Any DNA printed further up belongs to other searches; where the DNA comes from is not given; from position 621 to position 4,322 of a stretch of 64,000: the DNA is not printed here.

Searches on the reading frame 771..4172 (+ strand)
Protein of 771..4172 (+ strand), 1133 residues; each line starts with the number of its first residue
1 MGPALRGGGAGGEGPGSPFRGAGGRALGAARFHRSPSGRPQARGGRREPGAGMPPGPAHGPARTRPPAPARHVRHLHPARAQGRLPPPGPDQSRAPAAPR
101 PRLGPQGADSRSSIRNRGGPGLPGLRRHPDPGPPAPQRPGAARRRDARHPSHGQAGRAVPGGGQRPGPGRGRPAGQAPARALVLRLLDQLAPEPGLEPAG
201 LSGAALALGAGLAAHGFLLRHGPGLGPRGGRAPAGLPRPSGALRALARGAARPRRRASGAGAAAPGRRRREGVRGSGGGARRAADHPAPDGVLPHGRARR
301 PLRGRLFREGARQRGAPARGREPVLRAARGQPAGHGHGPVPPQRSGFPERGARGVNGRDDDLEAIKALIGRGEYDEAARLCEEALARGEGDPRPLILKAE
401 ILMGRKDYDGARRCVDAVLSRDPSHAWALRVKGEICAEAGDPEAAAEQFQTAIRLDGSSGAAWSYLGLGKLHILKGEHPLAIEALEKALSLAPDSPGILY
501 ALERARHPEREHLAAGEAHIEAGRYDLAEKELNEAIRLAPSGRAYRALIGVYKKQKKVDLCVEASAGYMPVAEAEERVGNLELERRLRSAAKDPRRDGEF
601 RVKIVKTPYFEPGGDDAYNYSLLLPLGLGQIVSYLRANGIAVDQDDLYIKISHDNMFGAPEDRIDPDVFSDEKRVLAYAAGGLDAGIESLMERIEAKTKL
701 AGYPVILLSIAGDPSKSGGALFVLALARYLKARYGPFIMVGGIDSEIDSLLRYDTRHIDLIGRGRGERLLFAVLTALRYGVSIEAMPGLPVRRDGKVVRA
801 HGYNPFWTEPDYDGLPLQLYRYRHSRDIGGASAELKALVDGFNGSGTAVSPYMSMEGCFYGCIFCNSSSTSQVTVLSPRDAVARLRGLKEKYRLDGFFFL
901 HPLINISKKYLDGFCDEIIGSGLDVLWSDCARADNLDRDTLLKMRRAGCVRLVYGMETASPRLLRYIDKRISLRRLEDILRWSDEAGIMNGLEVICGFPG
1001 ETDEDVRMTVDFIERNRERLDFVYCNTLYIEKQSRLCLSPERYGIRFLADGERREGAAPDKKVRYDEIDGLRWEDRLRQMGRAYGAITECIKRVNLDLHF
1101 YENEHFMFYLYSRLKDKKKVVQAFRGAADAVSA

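Call 87: search_protein_families(library=pfam, proteins=[window:771-4172:+], max_evalue=0.0001)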
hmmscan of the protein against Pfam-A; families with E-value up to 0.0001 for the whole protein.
window:771-4172:+ (1133 aa): 11 families
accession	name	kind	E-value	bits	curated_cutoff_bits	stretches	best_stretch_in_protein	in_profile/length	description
PF07719.23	TPR_2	-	1e-21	75.6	27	0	464-494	3-33/34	Tetratricopeptide repeat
PF14559.12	TPR_19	-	2.3e-19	69.9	25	1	368-430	1-65/68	Tetratricopeptide repeat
PF13432.12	TPR_16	-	2.4e-18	66.6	32.7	2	398-457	3-62/65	Tetratricopeptide repeat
PF13428.12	TPR_14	-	4e-17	61.4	23.5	0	363-401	6-44/44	Tetratricopeptide repeat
PF00515.34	TPR_1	-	4.6e-16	58.3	27.8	0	462-494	1-33/34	Tetratricopeptide repeat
PF04055.27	Radical_SAM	-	3.5e-15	57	29.5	1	854-1013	3-166/166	Radical SAM superfamily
PF13424.12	TPR_12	-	4.3e-14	52.9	30.1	1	398-455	9-74/77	Tetratricopeptide repeat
PF13181.12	TPR_8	-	7e-13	48.1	25.7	0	464-494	3-33/34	Tetratricopeptide repeat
PF13414.12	TPR_11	-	2.9e-09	36.9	26.8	0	469-502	1-34/42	TPR repeat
PF13371.12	TPR_9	-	6.4e-08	32.9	35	1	400-458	3-61/73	Tetratricopeptide repeat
PF13176.12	TPR_7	-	1.9e-06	28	27.9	0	371-392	12-35/36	Tetratricopeptide repeat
